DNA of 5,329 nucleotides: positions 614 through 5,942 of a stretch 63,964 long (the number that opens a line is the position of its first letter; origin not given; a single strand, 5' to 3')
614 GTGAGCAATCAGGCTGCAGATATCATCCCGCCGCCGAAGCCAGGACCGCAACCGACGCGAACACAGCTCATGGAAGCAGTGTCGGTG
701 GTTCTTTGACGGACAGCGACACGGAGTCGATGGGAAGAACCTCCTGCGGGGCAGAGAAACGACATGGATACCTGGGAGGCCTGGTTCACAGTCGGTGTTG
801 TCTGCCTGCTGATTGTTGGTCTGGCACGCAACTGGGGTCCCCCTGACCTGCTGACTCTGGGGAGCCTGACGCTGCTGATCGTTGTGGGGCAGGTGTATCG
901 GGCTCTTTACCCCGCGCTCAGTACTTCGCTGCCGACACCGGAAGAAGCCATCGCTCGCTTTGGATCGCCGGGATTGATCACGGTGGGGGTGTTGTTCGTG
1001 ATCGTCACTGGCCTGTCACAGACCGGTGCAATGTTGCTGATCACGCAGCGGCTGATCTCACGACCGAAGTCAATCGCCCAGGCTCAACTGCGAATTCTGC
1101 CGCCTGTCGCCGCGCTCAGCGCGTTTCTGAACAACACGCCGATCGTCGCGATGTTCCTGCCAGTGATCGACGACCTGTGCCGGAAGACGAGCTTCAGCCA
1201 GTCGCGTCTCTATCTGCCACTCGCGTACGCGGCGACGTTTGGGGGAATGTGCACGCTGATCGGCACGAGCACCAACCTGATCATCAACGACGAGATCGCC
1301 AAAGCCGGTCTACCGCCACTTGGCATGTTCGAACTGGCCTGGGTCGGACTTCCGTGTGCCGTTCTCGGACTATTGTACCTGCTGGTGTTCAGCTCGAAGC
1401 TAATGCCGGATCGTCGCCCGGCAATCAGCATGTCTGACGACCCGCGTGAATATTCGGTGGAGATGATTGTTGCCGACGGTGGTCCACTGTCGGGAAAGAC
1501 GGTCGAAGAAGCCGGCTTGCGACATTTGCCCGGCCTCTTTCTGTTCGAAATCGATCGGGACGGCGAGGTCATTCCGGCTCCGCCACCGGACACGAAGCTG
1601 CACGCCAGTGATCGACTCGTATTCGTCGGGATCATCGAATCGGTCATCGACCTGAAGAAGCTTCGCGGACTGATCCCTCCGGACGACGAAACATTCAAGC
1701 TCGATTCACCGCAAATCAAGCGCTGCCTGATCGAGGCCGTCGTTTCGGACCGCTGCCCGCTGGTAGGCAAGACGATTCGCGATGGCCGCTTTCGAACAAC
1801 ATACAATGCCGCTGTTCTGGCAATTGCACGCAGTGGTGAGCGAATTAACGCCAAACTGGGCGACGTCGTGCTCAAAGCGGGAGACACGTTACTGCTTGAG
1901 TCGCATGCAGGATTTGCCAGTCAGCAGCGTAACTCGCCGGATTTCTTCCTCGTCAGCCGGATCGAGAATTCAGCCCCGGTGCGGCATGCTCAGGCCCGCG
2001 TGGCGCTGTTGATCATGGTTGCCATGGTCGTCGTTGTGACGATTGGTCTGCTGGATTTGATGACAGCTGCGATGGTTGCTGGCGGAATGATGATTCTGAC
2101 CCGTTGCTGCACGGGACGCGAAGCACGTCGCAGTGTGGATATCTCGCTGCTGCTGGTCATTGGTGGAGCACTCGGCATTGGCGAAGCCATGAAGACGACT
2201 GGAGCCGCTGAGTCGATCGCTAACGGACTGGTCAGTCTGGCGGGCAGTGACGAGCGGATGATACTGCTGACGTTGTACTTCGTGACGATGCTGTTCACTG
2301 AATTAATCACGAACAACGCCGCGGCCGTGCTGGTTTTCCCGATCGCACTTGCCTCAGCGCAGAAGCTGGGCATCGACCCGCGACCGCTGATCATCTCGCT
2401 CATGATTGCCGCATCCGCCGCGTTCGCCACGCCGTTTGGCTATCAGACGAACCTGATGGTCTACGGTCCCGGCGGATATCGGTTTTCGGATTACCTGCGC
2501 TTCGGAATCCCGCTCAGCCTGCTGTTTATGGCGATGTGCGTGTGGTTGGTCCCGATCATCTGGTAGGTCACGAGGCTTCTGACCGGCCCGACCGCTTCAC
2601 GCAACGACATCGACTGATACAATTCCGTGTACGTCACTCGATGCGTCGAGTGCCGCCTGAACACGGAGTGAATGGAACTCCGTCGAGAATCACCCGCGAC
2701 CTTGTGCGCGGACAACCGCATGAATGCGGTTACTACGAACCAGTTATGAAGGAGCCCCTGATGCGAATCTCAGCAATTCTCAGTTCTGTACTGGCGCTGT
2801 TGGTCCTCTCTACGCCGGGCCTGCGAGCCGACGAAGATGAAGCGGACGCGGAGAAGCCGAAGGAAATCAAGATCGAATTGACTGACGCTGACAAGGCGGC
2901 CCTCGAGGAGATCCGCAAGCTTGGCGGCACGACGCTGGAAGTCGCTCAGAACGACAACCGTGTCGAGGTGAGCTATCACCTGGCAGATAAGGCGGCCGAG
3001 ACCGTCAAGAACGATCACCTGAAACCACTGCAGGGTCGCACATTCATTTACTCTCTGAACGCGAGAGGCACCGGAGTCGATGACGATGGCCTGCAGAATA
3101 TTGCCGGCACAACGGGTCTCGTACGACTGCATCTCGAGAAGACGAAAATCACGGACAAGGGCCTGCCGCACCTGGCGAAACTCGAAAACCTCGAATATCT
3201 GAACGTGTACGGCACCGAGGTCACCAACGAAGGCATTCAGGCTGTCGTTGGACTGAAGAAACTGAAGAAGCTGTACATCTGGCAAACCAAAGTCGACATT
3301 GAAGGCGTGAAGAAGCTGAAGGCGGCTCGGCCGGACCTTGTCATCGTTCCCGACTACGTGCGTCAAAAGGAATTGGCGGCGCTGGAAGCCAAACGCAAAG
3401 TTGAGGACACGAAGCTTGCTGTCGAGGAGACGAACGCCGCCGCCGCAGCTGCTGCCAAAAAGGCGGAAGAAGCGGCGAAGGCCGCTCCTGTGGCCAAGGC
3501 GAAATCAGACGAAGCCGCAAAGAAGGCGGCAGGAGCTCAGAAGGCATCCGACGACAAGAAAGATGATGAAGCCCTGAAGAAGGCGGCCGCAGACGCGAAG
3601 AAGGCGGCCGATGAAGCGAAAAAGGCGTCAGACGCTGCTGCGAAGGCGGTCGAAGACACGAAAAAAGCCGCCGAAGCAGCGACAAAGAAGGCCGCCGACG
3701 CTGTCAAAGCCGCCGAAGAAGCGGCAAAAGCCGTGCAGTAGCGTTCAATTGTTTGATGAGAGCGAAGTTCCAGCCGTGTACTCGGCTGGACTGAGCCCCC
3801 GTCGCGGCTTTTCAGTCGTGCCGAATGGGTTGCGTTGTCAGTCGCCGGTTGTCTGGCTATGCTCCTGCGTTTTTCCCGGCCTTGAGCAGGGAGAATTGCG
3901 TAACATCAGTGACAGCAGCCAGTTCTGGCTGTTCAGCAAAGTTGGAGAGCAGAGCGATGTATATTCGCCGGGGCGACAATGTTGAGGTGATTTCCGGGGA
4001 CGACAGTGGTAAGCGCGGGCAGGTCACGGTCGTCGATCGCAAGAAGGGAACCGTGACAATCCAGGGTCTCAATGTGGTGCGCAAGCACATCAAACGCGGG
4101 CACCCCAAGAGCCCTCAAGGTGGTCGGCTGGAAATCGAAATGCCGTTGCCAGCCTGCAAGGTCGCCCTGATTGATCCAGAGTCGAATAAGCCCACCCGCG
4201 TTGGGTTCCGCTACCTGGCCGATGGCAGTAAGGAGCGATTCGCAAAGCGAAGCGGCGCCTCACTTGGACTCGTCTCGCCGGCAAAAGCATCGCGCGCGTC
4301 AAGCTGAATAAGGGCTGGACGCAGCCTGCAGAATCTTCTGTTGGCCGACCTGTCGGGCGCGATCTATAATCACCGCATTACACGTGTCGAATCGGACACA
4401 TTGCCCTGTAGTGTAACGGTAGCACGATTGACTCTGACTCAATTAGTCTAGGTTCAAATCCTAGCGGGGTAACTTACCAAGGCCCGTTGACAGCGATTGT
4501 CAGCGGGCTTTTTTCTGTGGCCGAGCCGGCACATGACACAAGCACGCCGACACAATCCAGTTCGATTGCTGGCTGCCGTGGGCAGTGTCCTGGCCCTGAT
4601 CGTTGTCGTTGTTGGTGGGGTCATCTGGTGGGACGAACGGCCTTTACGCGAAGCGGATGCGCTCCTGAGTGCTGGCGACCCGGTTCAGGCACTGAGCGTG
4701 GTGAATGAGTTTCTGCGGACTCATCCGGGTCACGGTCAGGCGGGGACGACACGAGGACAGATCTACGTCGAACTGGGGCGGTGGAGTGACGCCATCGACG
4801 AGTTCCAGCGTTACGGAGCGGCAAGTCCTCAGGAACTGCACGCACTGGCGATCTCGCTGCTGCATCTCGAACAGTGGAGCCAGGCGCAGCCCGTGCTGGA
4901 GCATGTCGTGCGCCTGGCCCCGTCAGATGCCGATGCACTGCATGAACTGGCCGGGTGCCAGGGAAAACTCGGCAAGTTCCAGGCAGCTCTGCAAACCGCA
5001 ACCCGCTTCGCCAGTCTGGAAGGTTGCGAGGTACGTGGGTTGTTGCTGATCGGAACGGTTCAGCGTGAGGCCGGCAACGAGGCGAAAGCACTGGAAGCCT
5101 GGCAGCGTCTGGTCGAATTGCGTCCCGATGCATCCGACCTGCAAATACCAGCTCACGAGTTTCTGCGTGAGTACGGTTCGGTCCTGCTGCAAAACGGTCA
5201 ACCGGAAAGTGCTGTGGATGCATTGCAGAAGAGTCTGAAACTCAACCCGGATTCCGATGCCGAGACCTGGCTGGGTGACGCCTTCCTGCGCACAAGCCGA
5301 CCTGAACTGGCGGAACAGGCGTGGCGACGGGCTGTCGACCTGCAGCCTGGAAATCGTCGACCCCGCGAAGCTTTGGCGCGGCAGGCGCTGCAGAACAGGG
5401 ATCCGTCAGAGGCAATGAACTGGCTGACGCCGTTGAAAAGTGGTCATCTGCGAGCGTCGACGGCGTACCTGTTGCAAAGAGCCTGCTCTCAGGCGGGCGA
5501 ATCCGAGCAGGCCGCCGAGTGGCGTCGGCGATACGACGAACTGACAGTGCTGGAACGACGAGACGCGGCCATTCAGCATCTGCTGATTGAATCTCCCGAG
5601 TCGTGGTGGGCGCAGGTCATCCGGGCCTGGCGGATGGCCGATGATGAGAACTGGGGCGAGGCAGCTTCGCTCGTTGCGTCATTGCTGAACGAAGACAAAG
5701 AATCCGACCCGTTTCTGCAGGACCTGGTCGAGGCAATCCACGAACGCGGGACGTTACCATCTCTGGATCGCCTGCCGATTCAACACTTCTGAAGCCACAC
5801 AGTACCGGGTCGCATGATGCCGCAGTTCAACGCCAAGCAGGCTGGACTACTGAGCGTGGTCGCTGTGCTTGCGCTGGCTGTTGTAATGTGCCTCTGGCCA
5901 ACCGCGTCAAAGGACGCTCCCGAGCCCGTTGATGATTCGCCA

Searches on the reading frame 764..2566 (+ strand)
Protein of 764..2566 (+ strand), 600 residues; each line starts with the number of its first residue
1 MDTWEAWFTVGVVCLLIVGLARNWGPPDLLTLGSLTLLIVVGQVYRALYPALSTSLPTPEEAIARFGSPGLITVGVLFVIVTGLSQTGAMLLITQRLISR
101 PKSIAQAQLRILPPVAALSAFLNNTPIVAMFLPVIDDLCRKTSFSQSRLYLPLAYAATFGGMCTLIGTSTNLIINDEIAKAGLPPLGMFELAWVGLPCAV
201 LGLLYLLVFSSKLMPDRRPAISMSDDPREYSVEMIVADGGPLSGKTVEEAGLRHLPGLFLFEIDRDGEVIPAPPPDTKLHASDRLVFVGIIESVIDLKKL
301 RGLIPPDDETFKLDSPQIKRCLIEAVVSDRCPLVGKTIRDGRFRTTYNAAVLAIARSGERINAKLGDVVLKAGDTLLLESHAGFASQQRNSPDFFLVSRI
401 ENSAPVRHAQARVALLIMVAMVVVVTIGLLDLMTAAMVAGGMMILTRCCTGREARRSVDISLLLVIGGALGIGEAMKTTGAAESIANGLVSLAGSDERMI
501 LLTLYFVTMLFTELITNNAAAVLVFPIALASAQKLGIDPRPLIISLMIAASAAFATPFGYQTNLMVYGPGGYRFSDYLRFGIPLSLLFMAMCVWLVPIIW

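Call 58: search_protein_families(library=pfam, proteins=[window:764-2566:+], max_evalue=0.0001)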
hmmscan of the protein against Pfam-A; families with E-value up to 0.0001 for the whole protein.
window:764-2566:+ (600 aa): 3 families
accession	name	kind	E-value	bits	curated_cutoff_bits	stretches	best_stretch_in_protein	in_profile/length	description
PF03600.22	CitMHS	-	3.6e-69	233.9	31.9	2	42-489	23-277/336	Citrate transporter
PF02080.26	TrkA_C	-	8.1e-24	83.8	27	2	232-300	2-69/71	TrkA-C domain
PF00939.25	Na_sulph_symp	-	3.4e-08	33.4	27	1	405-599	264-465/472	Sodium:sulfate symporter transmembrane region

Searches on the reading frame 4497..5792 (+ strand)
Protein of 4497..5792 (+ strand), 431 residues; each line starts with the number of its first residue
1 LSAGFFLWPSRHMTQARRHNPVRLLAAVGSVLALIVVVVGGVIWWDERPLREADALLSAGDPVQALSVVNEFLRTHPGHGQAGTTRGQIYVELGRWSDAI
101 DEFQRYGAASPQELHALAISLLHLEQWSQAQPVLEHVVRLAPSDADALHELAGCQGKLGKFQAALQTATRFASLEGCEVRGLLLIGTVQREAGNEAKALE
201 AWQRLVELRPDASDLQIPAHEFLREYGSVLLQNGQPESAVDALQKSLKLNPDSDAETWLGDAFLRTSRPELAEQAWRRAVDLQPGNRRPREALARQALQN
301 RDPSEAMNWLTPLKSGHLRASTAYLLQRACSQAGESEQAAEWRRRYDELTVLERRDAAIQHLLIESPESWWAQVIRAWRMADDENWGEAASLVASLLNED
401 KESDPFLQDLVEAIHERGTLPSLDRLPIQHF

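Call 58: search_protein_families(library=pfam, proteins=[window:4497-5792:+], max_evalue=0.0001)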
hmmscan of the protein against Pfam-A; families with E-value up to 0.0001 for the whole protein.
window:4497-5792:+ (431 aa): 14 families
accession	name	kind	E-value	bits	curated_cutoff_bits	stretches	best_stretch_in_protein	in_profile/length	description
PF07719.23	TPR_2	-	6.1e-27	91.9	27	0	221-252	2-33/34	Tetratricopeptide repeat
PF13432.12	TPR_16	-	2e-24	86.1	32.7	3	227-286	4-64/65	Tetratricopeptide repeat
PF13428.12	TPR_14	-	4.4e-23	79.9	23.5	0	222-259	3-39/44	Tetratricopeptide repeat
PF14559.12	TPR_19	-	4.3e-21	75.5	25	1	56-117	1-64/68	Tetratricopeptide repeat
PF00515.34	TPR_1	-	7.8e-19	67.1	27.8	0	227-252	8-33/34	Tetratricopeptide repeat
PF13174.12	TPR_6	-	6.6e-17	61.4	26.3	0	182-211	3-32/33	Tetratricopeptide repeat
PF12895.13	ANAPC3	-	1.4e-16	61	27.2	0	108-167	20-78/82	Anaphase-promoting complex, cyclosome, subunit 3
PF13371.12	TPR_9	-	7.9e-15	55.1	35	1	57-120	6-69/73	Tetratricopeptide repeat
PF23914.1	TPR_CcmH_CycH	-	1.6e-13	51.3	42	1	226-308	56-142/158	Cytochrome c-type biogenesis protein H TPR domain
PF13424.12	TPR_12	-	3e-13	50.2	30.1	0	114-168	6-68/77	Tetratricopeptide repeat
PF13181.12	TPR_8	-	1.2e-11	44.2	25.7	0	226-252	7-33/34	Tetratricopeptide repeat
PF13414.12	TPR_11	-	4e-11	42.8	26.8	0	227-255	1-30/42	TPR repeat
PF13431.12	TPR_17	-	1e-10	41.4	24.4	0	134-166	2-34/34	Tetratricopeptide repeat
PF13176.12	TPR_7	-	6.3e-07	29.4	27.9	0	114-146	2-34/36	Tetratricopeptide repeat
